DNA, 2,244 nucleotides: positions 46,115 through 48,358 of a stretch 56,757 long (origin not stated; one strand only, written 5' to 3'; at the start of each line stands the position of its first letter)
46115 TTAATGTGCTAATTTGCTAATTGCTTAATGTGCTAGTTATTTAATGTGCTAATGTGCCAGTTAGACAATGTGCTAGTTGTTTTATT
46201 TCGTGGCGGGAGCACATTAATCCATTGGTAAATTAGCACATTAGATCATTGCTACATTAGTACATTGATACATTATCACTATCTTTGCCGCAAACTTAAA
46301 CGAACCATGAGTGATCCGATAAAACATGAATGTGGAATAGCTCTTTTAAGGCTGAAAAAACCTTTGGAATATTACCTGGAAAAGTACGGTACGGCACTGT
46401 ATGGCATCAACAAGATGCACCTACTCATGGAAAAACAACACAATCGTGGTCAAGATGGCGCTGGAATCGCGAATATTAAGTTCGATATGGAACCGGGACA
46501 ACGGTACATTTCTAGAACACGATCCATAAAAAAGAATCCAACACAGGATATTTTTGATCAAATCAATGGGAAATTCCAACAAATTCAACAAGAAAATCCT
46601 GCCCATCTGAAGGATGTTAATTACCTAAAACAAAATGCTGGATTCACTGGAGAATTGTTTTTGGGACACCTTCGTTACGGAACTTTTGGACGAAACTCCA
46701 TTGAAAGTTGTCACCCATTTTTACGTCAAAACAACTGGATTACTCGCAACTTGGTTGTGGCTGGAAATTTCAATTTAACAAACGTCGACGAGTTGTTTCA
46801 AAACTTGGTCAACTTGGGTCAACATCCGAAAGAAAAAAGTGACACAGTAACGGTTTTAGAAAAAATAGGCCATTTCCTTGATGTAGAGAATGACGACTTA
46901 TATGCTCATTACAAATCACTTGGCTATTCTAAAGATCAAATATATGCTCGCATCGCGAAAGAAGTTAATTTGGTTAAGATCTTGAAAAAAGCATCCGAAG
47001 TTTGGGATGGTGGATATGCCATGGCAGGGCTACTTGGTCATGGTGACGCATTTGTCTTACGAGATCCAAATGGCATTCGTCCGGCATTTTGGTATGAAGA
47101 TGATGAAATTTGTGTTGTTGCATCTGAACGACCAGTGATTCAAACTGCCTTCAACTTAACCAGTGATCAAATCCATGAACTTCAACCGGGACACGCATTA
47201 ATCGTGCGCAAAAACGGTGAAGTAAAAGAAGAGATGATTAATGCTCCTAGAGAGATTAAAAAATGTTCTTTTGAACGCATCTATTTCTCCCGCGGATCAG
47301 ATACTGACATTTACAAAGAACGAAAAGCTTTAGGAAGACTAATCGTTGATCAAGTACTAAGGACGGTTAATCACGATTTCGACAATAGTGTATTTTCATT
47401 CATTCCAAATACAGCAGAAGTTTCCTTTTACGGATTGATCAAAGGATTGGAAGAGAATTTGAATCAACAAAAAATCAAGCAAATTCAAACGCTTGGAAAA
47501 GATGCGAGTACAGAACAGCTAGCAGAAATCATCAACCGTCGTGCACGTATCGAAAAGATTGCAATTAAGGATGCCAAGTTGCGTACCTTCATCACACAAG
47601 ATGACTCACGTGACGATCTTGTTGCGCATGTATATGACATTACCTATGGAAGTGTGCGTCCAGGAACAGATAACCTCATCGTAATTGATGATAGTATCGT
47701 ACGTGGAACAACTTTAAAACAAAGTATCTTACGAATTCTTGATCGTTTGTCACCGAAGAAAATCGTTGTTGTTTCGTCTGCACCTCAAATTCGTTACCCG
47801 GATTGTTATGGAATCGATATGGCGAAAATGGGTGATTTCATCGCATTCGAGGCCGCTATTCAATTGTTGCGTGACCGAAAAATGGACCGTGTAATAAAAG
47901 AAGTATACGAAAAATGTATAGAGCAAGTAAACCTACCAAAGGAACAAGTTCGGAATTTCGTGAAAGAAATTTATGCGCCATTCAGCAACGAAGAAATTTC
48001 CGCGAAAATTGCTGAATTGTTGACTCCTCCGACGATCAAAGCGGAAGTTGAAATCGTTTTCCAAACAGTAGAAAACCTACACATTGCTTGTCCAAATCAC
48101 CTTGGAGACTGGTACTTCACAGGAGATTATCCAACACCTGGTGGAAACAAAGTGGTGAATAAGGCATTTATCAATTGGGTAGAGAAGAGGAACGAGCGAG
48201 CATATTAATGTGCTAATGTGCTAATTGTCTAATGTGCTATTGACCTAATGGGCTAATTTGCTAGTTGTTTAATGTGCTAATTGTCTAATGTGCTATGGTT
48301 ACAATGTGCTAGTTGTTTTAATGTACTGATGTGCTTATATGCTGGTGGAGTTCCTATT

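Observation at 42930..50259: Arrays begin exactly on the TAA stop codon of five flanking genes (junction TAA|TGTGCT)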

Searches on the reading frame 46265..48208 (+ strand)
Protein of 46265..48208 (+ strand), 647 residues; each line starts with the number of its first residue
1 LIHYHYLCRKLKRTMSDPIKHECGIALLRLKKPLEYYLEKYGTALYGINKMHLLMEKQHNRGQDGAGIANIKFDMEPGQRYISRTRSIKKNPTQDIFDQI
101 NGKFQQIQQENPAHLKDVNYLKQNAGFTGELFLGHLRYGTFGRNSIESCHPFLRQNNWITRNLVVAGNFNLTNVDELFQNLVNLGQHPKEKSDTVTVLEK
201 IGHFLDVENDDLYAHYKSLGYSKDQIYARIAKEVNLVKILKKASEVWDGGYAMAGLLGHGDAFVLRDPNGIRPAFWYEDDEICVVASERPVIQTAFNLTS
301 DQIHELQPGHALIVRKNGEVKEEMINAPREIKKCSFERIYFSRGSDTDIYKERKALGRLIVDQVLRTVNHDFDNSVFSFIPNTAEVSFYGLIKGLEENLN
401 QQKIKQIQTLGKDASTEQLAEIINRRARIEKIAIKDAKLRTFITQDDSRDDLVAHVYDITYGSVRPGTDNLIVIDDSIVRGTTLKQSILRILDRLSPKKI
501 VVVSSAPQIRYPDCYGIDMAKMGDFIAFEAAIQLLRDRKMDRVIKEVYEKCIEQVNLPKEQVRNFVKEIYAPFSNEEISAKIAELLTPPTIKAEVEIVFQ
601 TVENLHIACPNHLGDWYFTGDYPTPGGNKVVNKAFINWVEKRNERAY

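Call 7: search_protein_families(library=pfam, proteins=[window:46265-48208:+])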
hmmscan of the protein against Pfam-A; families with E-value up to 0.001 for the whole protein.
window:46265-48208:+ (647 aa): 4 families
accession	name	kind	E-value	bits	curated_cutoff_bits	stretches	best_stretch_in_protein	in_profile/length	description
PF13537.11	GATase_7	-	1.6e-06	28.6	25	0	239-292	66-121/123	Glutamine amidotransferase domain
PF13522.11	GATase_6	-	7.1e-06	26.5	27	1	128-288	9-130/130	Glutamine amidotransferase domain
PF00310.26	GATase_2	-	0.0001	21.6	19.9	1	241-332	322-408/420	Glutamine amidotransferases class-II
PF13230.11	GATase_4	-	0.00011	21.7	23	0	107-178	49-118/272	Glutamine amidotransferases class-II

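Call 10: find_encoding_contigs(protein=window:46307-48208:+, flank=10000, max_places=6)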
Protein window:46307-48208:+ (633 aa): no gene with exactly this product is on record in the collection.
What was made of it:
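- Tried and rejected: Exact look-up of the window's PurF: not on record (call 10).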

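Call 52: find_related_loci(query=window:46307-48208:+, collection=metagenome_contigs, flank=7000)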
Query window:46307-48208:+ (633 aa) in metagenome_contigs; peptide patterns used: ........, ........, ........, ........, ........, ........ (x = any residue, [..] = any of these).
600 stretches matched a pattern (row limit reached: there are more); 588 encode a relative of the query (tblastn E <= 1e-3); the best 80 are kept; 80 distinct loci.
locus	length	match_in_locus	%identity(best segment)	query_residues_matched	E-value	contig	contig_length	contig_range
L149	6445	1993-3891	95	1-633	0e+0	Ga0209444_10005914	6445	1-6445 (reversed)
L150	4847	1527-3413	95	1-629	0e+0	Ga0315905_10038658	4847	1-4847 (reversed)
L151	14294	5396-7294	83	1-633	0e+0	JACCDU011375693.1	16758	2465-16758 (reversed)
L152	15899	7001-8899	82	1-633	0e+0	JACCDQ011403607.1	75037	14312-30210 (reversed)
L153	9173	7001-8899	82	1-633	0e+0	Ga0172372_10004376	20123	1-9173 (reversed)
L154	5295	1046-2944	81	1-633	0e+0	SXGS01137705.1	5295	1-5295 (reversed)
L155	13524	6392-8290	80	1-633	0e+0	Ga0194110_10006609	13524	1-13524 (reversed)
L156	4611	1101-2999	78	1-633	0e+0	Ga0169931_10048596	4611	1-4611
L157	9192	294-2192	78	1-633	0e+0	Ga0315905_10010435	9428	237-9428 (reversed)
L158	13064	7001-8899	77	1-633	0e+0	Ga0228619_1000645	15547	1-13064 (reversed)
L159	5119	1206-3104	76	1-633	0e+0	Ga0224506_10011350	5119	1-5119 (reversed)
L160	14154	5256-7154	76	1-633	0e+0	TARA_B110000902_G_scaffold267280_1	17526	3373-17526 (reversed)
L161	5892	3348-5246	76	1-633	0e+0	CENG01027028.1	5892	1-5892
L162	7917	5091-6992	77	1-633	0e+0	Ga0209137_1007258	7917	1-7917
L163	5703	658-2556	75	1-633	0e+0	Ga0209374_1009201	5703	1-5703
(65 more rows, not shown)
